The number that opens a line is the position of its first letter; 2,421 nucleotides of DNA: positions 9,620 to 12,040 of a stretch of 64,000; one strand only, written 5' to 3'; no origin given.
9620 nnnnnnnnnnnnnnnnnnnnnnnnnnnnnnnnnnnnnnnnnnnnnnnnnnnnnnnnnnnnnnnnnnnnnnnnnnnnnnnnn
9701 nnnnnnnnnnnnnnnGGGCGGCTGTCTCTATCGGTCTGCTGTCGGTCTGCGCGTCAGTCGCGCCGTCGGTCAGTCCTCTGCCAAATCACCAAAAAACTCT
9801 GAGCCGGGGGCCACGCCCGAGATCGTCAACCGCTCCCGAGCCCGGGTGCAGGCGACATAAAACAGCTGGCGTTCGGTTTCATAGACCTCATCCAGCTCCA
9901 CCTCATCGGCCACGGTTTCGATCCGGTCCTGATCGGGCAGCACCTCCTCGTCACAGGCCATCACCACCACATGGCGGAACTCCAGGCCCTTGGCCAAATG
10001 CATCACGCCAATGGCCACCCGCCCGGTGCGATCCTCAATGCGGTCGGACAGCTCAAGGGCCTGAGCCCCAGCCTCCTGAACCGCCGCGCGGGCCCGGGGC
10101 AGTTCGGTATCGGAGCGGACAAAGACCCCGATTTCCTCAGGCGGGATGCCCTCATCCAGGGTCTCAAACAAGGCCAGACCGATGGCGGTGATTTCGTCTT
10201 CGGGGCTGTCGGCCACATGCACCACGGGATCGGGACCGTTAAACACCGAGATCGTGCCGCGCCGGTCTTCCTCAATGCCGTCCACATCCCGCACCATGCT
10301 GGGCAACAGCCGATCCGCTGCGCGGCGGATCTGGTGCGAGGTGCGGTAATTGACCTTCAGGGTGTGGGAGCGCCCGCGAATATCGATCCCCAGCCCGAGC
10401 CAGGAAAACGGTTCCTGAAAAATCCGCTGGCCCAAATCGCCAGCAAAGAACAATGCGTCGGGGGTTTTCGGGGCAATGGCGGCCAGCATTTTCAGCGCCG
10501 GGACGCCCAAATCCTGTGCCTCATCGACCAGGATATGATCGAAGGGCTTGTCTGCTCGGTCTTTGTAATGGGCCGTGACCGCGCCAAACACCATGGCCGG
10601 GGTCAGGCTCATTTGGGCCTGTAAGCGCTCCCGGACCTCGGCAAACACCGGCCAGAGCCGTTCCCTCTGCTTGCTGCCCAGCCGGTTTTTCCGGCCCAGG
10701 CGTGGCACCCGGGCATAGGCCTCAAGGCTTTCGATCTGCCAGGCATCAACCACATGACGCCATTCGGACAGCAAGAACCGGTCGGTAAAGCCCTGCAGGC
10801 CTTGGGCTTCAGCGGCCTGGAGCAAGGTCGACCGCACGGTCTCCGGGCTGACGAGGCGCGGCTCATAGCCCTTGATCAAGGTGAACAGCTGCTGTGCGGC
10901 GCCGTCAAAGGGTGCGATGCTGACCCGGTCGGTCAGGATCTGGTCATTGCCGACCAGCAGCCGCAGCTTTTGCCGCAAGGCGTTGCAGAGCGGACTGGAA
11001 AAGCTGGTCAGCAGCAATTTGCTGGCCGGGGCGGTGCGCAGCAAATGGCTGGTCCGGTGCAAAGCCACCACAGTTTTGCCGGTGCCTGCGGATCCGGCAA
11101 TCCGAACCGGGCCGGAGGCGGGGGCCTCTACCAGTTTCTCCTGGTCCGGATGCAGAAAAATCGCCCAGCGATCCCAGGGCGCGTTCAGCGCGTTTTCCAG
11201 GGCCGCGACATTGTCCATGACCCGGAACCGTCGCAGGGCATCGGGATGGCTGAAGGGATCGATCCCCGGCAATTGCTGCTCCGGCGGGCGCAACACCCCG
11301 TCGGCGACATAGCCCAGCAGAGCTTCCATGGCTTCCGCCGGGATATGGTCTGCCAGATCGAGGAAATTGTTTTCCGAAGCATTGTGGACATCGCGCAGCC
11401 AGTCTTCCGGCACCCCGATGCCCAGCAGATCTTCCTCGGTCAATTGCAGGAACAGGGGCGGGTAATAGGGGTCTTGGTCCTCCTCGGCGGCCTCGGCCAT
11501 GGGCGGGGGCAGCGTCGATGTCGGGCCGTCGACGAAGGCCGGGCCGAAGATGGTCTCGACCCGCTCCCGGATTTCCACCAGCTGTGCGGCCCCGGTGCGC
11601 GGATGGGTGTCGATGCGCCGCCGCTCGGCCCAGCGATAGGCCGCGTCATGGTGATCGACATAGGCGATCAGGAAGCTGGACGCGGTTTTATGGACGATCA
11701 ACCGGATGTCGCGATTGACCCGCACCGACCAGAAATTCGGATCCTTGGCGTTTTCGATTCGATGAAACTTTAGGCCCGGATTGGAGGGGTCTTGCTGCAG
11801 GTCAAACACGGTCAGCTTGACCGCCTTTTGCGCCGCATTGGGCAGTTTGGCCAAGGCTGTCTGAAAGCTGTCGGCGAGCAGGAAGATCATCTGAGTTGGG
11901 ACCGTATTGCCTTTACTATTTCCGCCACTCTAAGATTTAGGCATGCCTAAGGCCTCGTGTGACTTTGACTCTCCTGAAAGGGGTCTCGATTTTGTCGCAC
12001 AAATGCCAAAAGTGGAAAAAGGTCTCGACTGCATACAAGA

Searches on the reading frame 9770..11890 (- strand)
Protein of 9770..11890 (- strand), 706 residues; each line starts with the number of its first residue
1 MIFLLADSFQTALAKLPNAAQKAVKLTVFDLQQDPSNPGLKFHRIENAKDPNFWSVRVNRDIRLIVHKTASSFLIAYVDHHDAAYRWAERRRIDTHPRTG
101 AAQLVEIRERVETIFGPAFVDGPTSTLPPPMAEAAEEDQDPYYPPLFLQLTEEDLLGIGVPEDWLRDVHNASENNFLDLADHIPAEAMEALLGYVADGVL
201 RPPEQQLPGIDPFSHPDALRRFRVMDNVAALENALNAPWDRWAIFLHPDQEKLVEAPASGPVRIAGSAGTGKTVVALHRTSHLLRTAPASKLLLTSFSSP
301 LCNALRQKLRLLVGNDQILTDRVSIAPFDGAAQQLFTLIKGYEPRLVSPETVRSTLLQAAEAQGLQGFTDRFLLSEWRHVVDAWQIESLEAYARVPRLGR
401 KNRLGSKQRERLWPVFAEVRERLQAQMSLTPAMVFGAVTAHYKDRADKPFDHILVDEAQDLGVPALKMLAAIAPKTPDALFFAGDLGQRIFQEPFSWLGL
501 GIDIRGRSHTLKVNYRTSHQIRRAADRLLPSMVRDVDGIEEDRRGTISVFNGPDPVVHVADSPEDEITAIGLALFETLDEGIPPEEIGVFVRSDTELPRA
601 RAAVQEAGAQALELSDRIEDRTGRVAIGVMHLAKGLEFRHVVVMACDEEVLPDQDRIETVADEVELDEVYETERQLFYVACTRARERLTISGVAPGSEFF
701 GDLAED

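Call 14: search_protein_families(library=pfam, proteins=[window:9770-11890:-], max_evalue=0.001)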
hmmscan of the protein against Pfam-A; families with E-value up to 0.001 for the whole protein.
window:9770-11890:- (706 aa): 5 families
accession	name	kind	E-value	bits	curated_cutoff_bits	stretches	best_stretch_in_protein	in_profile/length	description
PF13361.12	UvrD_C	-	7.2e-18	65.6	25.6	1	619-691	282-346/350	UvrD-like helicase C-terminal domain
PF00580.27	UvrD-helicase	-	6.8e-14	52.6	23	1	247-491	2-253/271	UvrD/REP helicase N-terminal domain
PF13245.12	AAA_19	-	4e-08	34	25.1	1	252-490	3-130/134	AAA domain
PF13538.12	UvrD_C_2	-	4.6e-07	30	27.4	0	662-690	21-51/52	UvrD-like helicase C-terminal domain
PF13604.12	AAA_30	-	0.00023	21.4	27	0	444-525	84-164/191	AAA domain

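Call 23: search_protein_families(library=padloc, proteins=[window:9770-11890:-], max_evalue=0.001)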
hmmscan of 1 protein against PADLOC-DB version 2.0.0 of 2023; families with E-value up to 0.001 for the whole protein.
window:9770-11890:- (706 aa): 36 families (the best 25 are shown)
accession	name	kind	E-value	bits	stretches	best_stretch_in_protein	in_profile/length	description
PDLC00117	GajB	-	1.1e-22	78.2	2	450-612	219-378/604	UrvD helicase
PDLC01087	C3a187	-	1.7e-22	78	1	247-700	198-550/559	NERD+UvrD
PDLC00132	GajB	-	2.8e-20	70.5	3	448-536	213-306/625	UrvD helicase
PDLC03802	RTasHel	-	2.8e-18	64.1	2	443-593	186-323/675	DRT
PDLC00114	GajB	-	2.5e-15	54.1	2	612-691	534-610/635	UrvD helicase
PDLC00104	GajB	-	5.8e-11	39.8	1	599-690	480-561/574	UrvD helicase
PDLC00127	GajB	-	2.3e-10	37.6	1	613-690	495-564/594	UrvD helicase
PDLC00103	GajB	-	6.7e-10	36.5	2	264-595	33-357/612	UrvD helicase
PDLC00108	GajB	-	1.5e-09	35.3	1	450-562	59-174/445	UrvD helicase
PDLC00107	GajB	-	1.7e-09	34.8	1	617-691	472-555/587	UrvD helicase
PDLC00123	GajB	-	1.8e-09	34.8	1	621-689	438-504/540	UrvD helicase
PDLC00106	GajB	-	2.1e-09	34.4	1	248-330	6-91/577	UrvD helicase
PDLC00143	GajB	-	6.9e-09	32.8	1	450-523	201-274/632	UrvD helicase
PDLC00135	GajB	-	9.2e-09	32.7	1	624-695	512-582/603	UrvD helicase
PDLC00109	GajB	-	1e-08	32.1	1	444-522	170-248/647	UrvD helicase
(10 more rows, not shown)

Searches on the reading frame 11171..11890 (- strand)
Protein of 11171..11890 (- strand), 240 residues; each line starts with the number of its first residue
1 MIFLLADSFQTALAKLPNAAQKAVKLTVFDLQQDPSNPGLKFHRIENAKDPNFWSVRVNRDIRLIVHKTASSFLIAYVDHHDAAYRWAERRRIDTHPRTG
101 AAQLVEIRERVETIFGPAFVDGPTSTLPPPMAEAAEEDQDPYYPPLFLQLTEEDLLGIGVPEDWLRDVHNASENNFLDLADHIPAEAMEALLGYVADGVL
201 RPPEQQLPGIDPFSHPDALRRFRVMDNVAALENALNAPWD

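Call 60: search_protein_families(library=pfam, proteins=[window:11171-11890:-], max_evalue=1)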
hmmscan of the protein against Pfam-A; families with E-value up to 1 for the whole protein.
seq(240 aa): 2 families
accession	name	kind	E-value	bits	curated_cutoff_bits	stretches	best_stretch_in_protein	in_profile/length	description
PF05015.19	HigB-like_toxin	-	0.0006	20.7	27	1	27-81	34-91/91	RelE-like toxin of type II toxin-antitoxin system HigB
PF24732.2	ParE_like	-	0.075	13.5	24.4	1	30-80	13-62/67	ParE-like toxin domain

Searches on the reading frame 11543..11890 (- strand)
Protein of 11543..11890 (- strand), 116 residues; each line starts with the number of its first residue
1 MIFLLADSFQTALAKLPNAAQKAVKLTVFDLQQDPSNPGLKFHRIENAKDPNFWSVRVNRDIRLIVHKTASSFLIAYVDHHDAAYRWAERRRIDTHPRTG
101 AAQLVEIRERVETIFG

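Call 104: search_solved_structures(query=window:11543-11890:-, max_evalue=10)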
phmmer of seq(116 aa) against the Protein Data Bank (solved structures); distinct sequences matched with E-value up to 10: 1.
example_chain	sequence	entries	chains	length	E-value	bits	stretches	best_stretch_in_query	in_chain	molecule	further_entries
2xvs_A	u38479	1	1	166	1.3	12.3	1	37-67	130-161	TETRATRICOPEPTIDE REPEAT PROTEIN 5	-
